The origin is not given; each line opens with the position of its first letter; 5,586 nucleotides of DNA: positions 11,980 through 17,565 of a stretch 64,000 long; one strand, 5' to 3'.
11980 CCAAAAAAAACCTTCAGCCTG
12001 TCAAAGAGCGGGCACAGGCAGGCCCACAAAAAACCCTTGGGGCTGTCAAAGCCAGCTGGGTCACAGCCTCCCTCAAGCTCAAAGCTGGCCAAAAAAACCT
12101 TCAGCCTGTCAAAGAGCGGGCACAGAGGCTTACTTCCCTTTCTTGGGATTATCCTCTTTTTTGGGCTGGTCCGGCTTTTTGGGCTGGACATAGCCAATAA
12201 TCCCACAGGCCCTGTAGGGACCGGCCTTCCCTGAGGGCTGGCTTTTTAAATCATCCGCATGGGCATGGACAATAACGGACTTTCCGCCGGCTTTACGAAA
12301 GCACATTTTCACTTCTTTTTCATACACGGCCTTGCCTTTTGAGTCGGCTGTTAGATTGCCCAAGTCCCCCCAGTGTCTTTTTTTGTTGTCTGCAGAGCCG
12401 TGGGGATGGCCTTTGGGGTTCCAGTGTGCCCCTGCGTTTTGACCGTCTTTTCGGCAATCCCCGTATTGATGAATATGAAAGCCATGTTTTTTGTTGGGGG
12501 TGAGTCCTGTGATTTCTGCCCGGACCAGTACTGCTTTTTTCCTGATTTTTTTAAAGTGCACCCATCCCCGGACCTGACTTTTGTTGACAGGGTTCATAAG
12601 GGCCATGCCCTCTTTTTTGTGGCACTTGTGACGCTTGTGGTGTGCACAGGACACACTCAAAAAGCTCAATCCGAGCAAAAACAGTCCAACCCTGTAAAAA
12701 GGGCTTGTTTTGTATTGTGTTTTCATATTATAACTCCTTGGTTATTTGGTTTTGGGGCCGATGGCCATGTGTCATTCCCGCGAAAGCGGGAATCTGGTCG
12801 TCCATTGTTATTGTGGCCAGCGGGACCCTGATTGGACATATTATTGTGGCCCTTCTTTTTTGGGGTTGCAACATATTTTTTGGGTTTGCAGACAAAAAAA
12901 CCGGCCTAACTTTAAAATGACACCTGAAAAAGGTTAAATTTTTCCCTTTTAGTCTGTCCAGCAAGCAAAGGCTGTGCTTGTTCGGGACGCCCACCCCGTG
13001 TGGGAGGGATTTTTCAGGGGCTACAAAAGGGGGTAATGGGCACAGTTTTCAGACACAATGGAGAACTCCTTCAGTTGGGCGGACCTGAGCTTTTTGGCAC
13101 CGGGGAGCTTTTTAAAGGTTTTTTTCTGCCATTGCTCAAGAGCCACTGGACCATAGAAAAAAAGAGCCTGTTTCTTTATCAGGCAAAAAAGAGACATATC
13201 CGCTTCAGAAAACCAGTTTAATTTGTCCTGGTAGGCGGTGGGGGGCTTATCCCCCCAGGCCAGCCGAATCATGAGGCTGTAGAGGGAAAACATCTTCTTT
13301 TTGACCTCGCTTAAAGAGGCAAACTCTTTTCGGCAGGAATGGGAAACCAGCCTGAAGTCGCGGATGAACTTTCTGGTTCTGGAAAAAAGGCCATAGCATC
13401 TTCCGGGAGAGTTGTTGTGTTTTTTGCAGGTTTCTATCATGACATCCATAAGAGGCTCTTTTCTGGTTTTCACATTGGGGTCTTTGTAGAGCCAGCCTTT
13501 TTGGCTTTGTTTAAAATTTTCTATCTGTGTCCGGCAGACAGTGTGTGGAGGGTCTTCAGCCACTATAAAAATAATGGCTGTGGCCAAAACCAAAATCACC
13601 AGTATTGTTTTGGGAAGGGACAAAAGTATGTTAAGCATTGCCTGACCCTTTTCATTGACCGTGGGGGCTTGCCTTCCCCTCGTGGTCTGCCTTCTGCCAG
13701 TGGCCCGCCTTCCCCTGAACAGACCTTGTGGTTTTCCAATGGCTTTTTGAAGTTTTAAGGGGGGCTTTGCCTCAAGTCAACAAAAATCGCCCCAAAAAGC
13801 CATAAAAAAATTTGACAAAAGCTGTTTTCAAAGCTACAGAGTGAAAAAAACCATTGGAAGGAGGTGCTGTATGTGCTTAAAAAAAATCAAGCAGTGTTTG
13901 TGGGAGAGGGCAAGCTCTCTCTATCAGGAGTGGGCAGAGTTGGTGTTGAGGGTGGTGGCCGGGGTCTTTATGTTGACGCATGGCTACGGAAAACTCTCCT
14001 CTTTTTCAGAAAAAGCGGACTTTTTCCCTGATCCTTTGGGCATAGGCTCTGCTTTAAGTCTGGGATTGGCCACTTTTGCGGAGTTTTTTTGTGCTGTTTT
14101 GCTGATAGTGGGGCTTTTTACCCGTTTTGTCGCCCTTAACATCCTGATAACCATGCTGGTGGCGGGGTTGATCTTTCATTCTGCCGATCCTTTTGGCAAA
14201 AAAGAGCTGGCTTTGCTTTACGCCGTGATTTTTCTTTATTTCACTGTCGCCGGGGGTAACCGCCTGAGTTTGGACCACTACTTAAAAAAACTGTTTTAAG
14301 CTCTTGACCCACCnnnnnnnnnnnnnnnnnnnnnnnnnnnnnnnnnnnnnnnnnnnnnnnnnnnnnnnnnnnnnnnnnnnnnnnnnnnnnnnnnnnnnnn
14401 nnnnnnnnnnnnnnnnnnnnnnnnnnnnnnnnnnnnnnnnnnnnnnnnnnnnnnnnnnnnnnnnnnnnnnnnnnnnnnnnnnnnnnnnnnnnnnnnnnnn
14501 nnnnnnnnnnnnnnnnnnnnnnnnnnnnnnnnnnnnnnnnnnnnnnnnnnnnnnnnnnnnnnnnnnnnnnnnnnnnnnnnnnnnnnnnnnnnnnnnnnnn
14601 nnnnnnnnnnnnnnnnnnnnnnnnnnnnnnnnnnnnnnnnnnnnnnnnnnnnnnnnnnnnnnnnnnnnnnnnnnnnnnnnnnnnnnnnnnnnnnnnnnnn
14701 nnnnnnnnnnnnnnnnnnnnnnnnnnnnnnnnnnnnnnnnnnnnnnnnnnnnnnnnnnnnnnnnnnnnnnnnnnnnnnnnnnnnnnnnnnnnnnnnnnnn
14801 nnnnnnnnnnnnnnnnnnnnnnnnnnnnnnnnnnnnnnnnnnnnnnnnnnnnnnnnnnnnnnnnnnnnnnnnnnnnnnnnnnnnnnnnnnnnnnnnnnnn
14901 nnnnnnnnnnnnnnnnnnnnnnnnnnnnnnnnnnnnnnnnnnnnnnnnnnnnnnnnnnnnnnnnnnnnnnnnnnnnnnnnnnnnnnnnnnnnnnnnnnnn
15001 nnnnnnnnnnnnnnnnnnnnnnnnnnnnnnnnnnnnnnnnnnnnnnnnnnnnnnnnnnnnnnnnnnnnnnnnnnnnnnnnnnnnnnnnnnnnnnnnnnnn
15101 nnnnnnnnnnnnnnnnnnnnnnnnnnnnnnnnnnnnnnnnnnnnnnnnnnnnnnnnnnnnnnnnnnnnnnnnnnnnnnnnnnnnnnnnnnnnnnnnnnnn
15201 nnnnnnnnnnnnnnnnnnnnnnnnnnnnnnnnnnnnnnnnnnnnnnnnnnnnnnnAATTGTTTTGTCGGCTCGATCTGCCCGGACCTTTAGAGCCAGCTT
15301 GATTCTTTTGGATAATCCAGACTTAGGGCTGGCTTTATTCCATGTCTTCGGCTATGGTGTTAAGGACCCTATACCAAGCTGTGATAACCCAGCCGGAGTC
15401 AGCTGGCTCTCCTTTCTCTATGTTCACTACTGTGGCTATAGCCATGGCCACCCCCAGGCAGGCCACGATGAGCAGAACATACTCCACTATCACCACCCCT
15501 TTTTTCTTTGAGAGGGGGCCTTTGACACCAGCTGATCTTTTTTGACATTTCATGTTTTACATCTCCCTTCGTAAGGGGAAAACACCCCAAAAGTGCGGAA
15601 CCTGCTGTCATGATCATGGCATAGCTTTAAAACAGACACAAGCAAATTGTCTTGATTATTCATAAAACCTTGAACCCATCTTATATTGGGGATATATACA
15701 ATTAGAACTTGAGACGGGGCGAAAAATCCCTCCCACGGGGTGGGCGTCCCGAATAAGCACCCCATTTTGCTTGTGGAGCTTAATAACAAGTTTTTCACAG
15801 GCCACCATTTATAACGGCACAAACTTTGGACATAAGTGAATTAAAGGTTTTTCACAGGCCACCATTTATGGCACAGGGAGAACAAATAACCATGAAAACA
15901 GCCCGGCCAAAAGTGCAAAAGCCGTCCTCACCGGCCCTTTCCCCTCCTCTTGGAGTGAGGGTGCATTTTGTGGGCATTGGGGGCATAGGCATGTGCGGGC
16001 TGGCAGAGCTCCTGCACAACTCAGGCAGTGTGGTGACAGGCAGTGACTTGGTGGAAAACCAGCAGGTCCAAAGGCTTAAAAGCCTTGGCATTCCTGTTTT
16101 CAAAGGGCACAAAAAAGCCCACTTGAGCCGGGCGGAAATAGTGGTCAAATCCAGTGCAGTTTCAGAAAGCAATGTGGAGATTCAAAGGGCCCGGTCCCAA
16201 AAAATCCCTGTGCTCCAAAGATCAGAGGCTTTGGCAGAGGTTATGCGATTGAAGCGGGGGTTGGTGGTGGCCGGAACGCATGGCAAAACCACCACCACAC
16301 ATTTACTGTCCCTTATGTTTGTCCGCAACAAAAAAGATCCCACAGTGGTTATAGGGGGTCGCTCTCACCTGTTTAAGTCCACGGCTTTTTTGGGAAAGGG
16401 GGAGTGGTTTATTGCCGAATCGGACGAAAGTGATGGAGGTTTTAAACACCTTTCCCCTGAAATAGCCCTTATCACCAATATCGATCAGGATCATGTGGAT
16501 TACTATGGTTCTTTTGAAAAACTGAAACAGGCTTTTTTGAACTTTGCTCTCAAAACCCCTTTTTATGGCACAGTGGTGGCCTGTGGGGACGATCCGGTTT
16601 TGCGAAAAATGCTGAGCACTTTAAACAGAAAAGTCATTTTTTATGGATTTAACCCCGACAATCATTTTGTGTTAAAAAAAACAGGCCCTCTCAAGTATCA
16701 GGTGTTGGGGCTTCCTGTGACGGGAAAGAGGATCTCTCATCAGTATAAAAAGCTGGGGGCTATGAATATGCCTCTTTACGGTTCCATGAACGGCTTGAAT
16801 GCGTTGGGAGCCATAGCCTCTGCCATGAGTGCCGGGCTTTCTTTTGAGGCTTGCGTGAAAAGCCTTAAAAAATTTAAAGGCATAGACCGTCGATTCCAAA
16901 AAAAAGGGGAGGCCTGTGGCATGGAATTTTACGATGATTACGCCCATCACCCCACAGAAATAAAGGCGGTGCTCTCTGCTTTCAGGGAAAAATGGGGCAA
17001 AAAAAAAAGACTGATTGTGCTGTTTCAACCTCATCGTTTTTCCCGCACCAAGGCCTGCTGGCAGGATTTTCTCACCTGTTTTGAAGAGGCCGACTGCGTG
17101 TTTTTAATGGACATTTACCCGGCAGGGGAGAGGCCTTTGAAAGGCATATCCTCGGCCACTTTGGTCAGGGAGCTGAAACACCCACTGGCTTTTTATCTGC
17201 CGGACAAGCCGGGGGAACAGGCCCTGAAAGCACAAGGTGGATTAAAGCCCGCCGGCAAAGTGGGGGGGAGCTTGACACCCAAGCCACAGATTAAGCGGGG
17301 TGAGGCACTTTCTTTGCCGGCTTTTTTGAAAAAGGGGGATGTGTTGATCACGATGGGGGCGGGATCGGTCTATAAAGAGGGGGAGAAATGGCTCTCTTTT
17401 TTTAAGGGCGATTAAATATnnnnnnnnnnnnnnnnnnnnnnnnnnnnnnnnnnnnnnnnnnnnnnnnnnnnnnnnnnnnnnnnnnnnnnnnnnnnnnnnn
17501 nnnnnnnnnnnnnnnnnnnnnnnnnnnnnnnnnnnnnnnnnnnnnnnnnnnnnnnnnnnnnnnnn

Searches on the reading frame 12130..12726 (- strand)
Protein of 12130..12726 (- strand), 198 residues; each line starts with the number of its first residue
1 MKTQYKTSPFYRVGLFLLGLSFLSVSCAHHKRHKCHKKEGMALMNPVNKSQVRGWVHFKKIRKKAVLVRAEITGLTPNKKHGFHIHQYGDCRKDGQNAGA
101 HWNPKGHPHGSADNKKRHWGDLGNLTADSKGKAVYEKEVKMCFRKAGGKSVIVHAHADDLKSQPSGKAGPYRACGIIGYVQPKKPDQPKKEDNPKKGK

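Call 62: search_protein_families(library=pfam, proteins=[window:12130-12726:-], max_evalue=0.001)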
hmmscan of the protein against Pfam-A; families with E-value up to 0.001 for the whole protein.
window:12130-12726:- (198 aa): 1 family
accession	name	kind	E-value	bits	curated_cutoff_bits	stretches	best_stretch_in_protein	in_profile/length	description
PF00080.25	Sod_Cu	-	6.7e-37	127.3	28.9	1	52-177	1-133/133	Copper/zinc superoxide dismutase (SODC)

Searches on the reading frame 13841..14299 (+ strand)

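Call 62: search_protein_families(library=pfam, proteins=[window:13841-14299:+], max_evalue=0.001)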
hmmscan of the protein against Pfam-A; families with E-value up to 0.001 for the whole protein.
window:13841-14299:+ (152 aa): 2 families
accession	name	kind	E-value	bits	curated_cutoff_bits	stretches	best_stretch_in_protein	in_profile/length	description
PF07681.17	DoxX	-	8.1e-19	68.5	23.6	1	34-113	3-84/85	DoxX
PF04173.18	DoxD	-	0.00021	21.7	22.7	1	76-150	70-146/167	TQO small subunit DoxD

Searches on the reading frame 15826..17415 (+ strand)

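Call 8: search_protein_families(library=pfam, proteins=[window:15826-17415:+], max_evalue=0.1)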
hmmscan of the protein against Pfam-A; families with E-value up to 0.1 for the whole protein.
window:15826-17415:+ (529 aa): 3 families
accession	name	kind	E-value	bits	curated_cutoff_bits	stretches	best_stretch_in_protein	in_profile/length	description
PF01225.30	Mur_ligase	-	2.1e-26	92.5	21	1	46-143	2-94/95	Mur ligase family, catalytic domain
PF08245.18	Mur_ligase_M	-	1.4e-22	81.1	24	1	148-333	1-200/200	Mur ligase middle domain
PF02875.26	Mur_ligase_C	-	8e-16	59.5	28.4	1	355-451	1-92/127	Mur ligase, glutamate ligase domain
